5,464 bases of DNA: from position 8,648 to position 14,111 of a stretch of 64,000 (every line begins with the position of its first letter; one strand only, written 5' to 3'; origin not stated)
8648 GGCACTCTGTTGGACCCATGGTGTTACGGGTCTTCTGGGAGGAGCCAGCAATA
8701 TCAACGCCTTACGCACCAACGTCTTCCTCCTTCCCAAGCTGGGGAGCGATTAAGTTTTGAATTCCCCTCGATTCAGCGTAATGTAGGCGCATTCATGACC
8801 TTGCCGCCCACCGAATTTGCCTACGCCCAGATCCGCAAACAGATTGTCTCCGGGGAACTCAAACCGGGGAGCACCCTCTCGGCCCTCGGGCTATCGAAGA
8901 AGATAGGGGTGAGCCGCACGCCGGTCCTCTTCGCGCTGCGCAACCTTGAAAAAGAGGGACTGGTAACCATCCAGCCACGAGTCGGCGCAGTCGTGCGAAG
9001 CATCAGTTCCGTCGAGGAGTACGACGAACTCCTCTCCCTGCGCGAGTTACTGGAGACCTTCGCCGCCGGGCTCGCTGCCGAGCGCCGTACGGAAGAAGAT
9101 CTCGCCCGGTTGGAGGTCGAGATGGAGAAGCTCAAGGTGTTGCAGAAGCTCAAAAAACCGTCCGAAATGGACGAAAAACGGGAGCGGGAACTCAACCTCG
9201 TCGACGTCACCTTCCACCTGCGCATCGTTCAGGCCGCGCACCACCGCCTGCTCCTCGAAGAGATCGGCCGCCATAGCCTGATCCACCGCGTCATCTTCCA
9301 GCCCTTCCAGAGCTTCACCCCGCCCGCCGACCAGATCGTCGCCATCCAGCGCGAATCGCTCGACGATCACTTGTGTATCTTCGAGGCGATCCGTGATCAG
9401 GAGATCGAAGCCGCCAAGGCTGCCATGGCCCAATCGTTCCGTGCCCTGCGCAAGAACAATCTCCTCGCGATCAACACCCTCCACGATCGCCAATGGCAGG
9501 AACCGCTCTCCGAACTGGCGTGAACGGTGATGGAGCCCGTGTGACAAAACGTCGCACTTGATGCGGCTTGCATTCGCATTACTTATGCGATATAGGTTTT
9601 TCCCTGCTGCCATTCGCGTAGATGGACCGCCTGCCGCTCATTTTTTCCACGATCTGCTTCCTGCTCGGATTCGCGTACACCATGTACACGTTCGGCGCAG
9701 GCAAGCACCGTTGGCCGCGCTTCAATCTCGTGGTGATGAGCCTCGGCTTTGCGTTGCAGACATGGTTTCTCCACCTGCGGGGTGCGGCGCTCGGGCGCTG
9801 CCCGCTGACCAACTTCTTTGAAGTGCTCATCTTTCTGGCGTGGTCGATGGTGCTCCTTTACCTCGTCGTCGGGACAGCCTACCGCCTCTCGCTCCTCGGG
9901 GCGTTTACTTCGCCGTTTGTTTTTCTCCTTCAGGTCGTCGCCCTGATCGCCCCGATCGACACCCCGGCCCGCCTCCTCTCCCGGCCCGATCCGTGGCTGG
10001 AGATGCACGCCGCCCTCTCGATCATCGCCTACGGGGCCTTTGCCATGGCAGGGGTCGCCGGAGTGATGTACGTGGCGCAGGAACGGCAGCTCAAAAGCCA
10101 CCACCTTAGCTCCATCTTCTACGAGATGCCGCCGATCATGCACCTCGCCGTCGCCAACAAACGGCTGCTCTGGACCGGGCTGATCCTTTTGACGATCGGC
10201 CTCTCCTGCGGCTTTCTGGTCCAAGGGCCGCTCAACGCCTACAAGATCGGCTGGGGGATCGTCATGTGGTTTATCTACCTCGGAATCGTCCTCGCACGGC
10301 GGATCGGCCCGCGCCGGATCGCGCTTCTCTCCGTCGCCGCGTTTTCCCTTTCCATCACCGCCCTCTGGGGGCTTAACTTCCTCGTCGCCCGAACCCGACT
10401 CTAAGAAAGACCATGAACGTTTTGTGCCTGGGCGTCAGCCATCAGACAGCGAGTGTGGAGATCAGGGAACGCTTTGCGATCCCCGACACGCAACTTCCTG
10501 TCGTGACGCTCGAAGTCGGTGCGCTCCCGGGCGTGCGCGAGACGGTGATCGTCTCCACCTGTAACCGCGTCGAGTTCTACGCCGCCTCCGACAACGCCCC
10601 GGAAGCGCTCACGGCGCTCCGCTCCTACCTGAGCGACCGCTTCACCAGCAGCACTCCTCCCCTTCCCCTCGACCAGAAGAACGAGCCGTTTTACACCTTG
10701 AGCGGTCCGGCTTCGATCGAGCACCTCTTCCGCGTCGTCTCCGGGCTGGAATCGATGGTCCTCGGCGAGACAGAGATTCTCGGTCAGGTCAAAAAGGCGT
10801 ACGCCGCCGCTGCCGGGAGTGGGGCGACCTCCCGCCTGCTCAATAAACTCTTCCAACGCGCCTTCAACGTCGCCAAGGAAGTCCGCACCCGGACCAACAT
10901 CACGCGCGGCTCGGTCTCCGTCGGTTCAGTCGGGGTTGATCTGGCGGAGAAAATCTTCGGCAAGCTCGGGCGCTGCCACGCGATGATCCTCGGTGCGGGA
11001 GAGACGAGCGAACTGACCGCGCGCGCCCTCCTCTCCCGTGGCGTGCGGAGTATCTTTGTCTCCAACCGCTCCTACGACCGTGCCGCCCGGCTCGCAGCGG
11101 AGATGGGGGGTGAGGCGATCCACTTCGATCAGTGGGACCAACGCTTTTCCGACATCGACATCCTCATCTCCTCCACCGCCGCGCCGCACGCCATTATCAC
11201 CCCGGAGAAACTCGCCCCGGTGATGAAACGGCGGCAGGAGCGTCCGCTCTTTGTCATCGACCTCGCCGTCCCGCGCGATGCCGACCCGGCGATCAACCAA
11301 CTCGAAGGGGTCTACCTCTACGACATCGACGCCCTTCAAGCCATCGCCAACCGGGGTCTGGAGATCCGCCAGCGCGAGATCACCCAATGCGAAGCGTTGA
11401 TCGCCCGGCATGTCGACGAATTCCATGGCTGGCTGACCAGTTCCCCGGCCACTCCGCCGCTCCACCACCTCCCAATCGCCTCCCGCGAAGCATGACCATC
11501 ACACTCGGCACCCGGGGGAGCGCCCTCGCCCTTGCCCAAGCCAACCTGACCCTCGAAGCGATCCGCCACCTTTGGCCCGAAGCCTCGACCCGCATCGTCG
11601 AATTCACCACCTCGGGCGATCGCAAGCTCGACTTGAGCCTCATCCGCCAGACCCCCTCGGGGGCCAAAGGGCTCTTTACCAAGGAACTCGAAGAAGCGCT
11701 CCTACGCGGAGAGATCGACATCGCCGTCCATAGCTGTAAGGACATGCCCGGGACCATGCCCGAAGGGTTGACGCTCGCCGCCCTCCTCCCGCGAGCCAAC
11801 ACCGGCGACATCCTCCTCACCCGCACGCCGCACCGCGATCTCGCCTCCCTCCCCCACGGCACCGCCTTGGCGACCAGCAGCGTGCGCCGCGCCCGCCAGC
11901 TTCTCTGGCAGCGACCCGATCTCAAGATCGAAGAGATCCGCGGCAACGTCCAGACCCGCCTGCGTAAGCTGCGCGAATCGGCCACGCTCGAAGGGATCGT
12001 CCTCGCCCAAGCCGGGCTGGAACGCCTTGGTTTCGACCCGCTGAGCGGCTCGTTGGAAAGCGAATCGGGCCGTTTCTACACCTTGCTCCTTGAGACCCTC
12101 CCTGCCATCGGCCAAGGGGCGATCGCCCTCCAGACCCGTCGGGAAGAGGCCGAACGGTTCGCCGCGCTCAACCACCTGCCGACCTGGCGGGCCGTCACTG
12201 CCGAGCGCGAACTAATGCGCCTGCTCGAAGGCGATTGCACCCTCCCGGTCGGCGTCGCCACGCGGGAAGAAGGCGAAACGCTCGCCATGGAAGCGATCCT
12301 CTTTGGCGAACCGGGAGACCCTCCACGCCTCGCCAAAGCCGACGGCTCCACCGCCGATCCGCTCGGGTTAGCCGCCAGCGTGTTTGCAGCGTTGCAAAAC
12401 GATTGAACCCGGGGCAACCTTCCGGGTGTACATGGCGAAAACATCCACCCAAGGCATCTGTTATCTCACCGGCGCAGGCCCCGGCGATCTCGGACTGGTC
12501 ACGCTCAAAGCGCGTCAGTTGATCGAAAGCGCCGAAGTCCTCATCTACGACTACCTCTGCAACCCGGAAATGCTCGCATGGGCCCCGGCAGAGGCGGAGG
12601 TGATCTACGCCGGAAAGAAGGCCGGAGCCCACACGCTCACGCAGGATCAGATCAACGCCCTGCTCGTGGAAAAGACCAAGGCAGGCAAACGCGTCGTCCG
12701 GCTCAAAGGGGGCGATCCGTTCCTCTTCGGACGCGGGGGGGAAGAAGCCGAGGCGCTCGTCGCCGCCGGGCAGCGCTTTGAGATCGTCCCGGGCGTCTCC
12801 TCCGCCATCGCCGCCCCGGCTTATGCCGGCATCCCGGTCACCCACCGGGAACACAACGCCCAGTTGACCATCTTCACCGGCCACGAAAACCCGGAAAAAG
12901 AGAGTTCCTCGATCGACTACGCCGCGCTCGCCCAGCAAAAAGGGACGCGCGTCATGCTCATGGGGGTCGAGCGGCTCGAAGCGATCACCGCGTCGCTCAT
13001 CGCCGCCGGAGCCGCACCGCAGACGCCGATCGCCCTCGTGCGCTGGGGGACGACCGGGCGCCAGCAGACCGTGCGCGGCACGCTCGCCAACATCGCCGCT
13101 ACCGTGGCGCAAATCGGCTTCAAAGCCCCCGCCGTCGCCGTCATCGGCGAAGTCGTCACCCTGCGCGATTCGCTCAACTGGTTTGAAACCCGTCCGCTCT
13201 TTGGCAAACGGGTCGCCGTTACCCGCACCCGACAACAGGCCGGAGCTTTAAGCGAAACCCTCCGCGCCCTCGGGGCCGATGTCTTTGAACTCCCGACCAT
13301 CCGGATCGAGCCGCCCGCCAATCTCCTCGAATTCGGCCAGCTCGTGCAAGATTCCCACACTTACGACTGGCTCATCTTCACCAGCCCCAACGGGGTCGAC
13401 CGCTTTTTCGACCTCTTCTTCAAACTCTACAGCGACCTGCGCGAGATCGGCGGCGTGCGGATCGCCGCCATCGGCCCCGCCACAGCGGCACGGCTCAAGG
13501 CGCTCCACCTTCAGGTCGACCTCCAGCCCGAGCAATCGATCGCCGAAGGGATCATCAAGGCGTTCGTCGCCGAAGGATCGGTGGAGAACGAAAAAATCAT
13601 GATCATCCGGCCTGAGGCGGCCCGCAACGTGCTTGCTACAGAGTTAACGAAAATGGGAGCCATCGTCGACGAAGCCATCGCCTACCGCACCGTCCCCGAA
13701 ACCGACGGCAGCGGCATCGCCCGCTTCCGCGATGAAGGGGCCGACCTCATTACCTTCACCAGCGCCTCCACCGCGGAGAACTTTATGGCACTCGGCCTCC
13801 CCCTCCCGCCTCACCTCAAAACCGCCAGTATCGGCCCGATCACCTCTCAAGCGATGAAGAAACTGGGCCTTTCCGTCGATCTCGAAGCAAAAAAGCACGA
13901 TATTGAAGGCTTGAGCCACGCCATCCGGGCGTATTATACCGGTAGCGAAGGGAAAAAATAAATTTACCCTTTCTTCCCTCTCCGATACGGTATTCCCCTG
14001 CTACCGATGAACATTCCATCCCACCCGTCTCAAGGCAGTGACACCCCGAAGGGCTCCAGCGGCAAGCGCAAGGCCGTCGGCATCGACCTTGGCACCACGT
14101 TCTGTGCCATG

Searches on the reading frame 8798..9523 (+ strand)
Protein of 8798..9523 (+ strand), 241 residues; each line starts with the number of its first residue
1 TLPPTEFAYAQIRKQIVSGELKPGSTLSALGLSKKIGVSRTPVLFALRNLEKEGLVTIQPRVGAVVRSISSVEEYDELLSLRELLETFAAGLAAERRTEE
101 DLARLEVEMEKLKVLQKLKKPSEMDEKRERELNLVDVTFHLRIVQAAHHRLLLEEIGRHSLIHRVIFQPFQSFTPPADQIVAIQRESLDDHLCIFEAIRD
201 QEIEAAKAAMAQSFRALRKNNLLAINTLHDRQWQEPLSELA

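Call 79: search_protein_families(library=pfam, proteins=[window:8798-9523:+], max_evalue=0.01)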
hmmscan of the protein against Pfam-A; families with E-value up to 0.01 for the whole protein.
window:8798-9523:+ (241 aa): 4 families
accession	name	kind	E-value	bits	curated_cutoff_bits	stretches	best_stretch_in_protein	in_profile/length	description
PF00392.27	GntR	-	3.3e-16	59.1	27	1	5-66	2-64/64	Bacterial regulatory proteins, gntR family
PF07729.17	FCD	-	1.5e-15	58.1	24.3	1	77-214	1-123/125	FCD domain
PF13412.12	HTH_24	-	5.2e-05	23.2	21.9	1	28-57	19-48/48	Winged helix-turn-helix DNA-binding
PF01978.25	TrmB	-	0.0051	17.1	25.6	0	28-61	24-57/68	Sugar-specific transcriptional regulator TrmB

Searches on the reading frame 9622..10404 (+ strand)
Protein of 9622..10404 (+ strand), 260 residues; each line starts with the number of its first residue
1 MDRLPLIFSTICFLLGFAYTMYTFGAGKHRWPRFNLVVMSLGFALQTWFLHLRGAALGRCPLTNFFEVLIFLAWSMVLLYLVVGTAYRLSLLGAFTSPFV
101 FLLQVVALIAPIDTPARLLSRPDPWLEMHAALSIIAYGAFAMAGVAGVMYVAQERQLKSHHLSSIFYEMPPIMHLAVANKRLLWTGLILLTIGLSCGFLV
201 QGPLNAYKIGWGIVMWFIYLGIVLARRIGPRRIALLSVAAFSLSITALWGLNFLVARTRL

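Call 79: search_protein_families(library=pfam, proteins=[window:9622-10404:+], max_evalue=0.01)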
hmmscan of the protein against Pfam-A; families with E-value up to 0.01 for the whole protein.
window:9622-10404:+ (260 aa): 1 family
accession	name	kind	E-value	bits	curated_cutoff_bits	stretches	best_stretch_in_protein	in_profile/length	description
PF01578.25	Cytochrom_C_asm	-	1.3e-16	61.3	29.9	1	63-254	2-207/212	Cytochrome C assembly protein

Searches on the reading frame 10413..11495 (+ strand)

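Call 79: search_protein_families(library=pfam, proteins=[window:10413-11495:+], max_evalue=0.01)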
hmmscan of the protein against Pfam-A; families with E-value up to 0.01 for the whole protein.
window:10413-11495:+ (360 aa): 3 families
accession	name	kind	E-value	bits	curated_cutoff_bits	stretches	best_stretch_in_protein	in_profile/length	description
PF05201.20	GlutR_N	-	2e-46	158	27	1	6-161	1-151/151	Glutamyl-tRNAGlu reductase, N-terminal domain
PF01488.26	Shikimate_DH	-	6.1e-40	136.9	24.3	1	176-311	1-138/138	Shikimate / quinate 5-dehydrogenase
PF03807.23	F420_oxidored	-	0.0086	17.1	21.6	0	192-267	4-79/94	NADP oxidoreductase coenzyme F420-dependent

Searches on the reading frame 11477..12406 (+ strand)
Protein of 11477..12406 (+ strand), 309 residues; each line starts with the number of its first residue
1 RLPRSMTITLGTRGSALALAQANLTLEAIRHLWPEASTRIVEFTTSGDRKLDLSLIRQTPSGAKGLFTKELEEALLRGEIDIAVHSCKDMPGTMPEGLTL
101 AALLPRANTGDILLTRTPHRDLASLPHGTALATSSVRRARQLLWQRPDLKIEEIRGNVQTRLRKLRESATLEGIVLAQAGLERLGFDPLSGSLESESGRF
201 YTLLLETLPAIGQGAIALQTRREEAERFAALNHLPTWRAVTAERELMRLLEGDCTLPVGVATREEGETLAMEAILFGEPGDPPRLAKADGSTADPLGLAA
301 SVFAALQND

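Call 79: search_protein_families(library=pfam, proteins=[window:11477-12406:+], max_evalue=0.01)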
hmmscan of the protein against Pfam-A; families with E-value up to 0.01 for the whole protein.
window:11477-12406:+ (309 aa): 2 families
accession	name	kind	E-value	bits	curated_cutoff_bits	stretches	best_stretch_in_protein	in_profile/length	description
PF01379.25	Porphobil_deam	-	1.2e-64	218.2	22.1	1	8-226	1-204/207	Porphobilinogen deaminase, dipyromethane cofactor binding domain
PF03900.20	Porphobil_deamC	-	8.4e-08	32.9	26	1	237-276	1-40/74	Porphobilinogen deaminase, C-terminal domain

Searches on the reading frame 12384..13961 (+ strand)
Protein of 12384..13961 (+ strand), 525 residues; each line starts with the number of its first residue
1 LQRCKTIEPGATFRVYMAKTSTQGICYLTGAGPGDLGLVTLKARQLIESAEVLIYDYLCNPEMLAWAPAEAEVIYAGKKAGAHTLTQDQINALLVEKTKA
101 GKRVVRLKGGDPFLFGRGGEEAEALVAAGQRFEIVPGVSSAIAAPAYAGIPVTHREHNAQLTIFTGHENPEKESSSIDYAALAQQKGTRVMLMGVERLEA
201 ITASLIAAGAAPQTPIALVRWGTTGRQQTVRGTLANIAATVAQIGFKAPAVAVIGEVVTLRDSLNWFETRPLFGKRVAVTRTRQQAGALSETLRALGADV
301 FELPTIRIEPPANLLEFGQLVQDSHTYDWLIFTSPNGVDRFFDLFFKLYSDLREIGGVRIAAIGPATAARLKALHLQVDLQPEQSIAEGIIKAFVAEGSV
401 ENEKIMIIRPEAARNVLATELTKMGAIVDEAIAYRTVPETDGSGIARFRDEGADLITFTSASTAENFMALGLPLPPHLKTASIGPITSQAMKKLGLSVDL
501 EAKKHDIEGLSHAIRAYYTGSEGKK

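Call 79: search_protein_families(library=pfam, proteins=[window:12384-13961:+], max_evalue=0.01)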
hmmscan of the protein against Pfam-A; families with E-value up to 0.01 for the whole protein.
window:12384-13961:+ (525 aa): 2 families
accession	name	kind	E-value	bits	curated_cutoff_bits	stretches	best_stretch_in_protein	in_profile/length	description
PF02602.20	HEM4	-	3.1e-55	187.3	27.5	1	288-510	2-229/231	Uroporphyrinogen-III synthase HemD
PF00590.25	TP_methylase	-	4.2e-46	158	27.8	1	27-237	3-211/212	Tetrapyrrole (Corrin/Porphyrin) Methylases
